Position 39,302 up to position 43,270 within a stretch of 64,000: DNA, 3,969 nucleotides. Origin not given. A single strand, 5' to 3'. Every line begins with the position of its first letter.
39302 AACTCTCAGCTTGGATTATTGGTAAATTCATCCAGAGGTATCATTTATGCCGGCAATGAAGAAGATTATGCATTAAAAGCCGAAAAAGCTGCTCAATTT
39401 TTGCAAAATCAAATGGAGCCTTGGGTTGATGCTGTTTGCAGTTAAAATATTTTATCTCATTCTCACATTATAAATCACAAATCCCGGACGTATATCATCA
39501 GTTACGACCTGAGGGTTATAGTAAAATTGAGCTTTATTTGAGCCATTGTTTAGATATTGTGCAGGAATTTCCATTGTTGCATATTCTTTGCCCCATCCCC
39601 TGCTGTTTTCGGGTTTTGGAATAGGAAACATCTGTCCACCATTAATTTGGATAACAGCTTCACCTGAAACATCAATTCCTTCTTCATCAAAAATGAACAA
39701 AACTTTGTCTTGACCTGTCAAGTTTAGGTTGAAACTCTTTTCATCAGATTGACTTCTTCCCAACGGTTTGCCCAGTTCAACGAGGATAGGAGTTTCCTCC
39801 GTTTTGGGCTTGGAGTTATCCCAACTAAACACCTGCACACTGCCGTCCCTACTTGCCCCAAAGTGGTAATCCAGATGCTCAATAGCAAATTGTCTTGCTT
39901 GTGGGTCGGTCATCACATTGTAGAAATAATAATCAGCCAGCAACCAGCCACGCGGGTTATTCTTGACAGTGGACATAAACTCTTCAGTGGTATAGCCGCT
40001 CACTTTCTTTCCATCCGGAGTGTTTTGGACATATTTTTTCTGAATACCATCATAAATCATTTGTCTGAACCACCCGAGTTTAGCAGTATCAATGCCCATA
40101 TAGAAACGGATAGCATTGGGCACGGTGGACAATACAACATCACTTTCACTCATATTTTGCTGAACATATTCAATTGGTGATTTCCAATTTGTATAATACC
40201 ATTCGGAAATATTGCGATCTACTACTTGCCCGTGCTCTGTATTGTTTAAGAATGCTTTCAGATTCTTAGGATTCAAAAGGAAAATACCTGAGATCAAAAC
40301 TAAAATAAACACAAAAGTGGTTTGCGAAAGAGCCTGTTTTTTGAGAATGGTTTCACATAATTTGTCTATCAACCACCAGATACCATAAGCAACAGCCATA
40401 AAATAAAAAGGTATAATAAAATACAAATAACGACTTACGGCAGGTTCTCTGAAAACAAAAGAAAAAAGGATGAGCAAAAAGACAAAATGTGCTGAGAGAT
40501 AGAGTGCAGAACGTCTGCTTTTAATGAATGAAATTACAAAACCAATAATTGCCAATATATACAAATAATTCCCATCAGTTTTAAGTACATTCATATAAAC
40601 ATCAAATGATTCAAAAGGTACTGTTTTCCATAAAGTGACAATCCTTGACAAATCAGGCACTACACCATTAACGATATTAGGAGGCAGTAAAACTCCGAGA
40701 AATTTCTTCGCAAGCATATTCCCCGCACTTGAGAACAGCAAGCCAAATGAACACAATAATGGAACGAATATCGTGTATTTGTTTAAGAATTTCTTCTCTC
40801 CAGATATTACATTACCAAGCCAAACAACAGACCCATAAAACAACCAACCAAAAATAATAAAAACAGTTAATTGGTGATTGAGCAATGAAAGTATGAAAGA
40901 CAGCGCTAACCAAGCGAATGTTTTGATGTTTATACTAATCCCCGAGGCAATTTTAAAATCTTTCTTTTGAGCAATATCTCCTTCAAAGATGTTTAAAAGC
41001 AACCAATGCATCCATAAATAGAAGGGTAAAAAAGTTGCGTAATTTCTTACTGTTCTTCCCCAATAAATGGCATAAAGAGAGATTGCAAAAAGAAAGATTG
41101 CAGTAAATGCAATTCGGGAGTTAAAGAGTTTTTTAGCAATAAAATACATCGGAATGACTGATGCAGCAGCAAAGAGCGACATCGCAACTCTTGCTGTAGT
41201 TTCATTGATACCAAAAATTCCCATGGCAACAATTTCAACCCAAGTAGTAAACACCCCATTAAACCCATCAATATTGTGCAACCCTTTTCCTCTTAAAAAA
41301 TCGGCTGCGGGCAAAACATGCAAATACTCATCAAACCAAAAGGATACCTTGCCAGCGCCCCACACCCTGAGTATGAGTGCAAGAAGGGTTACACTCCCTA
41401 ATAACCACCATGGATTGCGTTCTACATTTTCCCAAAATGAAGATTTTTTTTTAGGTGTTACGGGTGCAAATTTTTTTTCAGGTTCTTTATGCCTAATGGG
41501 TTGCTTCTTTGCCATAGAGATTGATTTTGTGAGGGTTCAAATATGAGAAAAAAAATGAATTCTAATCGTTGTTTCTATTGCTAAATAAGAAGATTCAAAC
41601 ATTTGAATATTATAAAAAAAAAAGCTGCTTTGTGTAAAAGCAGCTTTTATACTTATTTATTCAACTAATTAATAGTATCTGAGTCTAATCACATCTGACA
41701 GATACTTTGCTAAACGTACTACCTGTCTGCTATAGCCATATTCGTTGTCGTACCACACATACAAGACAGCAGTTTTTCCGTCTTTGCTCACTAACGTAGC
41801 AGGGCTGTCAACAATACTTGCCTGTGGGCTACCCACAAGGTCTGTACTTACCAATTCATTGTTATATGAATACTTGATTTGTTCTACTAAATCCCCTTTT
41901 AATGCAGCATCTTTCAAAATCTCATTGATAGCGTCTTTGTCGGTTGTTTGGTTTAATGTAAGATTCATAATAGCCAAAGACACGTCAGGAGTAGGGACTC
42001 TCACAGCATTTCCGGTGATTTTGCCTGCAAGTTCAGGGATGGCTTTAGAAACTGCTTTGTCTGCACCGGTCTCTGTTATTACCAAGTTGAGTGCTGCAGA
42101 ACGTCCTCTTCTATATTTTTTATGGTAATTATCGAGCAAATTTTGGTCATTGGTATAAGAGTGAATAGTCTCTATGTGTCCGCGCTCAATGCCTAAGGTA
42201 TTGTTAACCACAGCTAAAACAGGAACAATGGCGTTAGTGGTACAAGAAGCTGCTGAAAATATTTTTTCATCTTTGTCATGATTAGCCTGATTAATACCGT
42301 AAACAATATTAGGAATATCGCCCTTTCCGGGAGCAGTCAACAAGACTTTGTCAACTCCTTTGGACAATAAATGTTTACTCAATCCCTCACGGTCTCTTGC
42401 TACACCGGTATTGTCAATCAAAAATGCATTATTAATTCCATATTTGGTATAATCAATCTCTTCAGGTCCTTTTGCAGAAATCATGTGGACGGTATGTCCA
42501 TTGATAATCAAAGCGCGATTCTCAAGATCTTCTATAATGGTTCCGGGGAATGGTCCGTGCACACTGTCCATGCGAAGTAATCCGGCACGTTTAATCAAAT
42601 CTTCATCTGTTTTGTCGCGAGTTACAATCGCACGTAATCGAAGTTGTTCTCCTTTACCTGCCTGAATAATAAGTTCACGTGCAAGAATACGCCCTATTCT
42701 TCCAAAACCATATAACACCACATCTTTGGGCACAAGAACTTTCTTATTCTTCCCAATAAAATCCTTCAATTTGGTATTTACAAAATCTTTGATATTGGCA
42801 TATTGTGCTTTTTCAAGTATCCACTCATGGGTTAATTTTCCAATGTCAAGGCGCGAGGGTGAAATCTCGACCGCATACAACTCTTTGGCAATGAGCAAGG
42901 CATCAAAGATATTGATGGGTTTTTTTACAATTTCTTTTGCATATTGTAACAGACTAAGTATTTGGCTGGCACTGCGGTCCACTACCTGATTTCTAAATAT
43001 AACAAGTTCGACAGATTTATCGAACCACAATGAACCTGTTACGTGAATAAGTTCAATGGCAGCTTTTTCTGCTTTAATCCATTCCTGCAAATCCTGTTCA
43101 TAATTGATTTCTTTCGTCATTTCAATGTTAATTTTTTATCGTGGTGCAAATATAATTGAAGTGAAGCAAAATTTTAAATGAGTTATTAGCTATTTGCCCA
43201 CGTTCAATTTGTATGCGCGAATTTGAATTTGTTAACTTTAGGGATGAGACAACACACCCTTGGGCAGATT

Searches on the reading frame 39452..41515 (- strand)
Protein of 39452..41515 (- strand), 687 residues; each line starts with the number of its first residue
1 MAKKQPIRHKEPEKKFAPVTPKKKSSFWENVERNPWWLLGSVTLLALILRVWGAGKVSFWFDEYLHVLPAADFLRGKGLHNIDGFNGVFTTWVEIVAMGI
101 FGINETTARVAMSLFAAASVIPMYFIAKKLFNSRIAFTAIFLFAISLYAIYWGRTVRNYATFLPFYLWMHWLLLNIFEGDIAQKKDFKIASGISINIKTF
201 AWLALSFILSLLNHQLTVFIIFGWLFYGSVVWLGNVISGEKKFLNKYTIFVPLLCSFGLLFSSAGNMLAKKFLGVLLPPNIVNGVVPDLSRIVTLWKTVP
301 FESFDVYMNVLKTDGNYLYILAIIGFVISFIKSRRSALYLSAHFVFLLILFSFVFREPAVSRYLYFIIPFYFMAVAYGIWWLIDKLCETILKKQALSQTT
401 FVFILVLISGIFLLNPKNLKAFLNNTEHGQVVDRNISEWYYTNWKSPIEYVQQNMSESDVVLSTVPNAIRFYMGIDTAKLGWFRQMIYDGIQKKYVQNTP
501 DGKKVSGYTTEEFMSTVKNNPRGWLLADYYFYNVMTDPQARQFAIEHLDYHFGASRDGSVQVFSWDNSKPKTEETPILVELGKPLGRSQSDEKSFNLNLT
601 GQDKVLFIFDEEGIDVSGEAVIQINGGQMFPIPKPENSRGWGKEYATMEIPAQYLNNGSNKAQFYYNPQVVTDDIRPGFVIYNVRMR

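Call 7: search_protein_families(library=ncbifam, proteins=[window:39452-41515:-])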
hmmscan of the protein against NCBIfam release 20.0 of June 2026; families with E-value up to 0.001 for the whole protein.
window:39452-41515:- (687 aa): 2 families
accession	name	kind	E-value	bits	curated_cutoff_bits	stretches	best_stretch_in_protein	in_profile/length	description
TIGR03663.1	TIGR03663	subfamily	2.8e-08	33.2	126.25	1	40-227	5-178/435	flippase activity-associated protein Agl23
TIGR04154.1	archaeo_STT3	subfamily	0.00066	18.2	450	1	105-149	95-139/831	oligosaccharyl transferase, archaeosortase A system-associated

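Call 8: search_protein_families(library=pfam, proteins=[window:39452-41515:-])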
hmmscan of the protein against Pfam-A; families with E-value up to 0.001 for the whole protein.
window:39452-41515:- (687 aa): 1 family
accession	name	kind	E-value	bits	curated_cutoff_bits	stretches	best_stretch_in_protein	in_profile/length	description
PF13231.12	PMT_2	-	2.6e-07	31.4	26.1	1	89-214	5-132/160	Dolichyl-phosphate-mannose-protein mannosyltransferase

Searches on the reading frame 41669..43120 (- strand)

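Call 7: search_protein_families(library=ncbifam, proteins=[window:41669-43120:-])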
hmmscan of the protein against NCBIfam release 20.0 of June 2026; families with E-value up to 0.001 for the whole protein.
window:41669-43120:- (483 aa): 10 families
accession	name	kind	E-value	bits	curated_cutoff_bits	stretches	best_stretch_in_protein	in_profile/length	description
NF006139.0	PRK08289.1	equivalog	4.7e-208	691.6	431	1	6-480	5-475/480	glyceraldehyde-3-phosphate dehydrogenase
TIGR01534.1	GAPDH-I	equivalog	2.4e-105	352.4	367.2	1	134-469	2-330/330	type I glyceraldehyde-3-phosphate dehydrogenase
NF005830.0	PRK07729.1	equivalog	1.1e-78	264.5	546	1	134-478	5-334/343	glyceraldehyde-3-phosphate dehydrogenase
NF005641.0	PRK07403.1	equivalog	1e-76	258.3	616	1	134-473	4-331/337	type I glyceraldehyde-3-phosphate dehydrogenase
NF033735.1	G3PDH_Arsen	exception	1.4e-76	258.1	450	1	136-471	3-323/323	ArsJ-associated glyceraldehyde-3-phosphate dehydrogenase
NF006512.0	PRK08955.1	equivalog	1.8e-65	221.5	563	1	134-474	5-330/334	glyceraldehyde-3-phosphate dehydrogenase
TIGR01532.1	E4PD_g-proteo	equivalog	3.6e-62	210.5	530.55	1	134-466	2-322/325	erythrose-4-phosphate dehydrogenase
NF010058.0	PRK13535.1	equivalog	5.2e-59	200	539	1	134-469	5-328/339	erythrose-4-phosphate dehydrogenase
NF011954.0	PRK15425.1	equivalog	2.3e-57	194.6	662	1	134-475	5-330/331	glyceraldehyde-3-phosphate dehydrogenase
NF011456.0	PRK14874.1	equivalog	0.00015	20.9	223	0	268-318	105-156/346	aspartate-semialdehyde dehydrogenase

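Call 8: search_protein_families(library=pfam, proteins=[window:41669-43120:-])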
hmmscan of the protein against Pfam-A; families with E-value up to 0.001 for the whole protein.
window:41669-43120:- (483 aa): 2 families
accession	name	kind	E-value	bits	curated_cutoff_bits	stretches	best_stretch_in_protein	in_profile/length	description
PF02800.25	Gp_dh_C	-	2.2e-42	144.7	24.4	1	298-457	1-158/158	Glyceraldehyde 3-phosphate dehydrogenase, C-terminal domain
PF00044.30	Gp_dh_N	-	4.6e-18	65.8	31.7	1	133-243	2-100/101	Glyceraldehyde 3-phosphate dehydrogenase, NAD binding domain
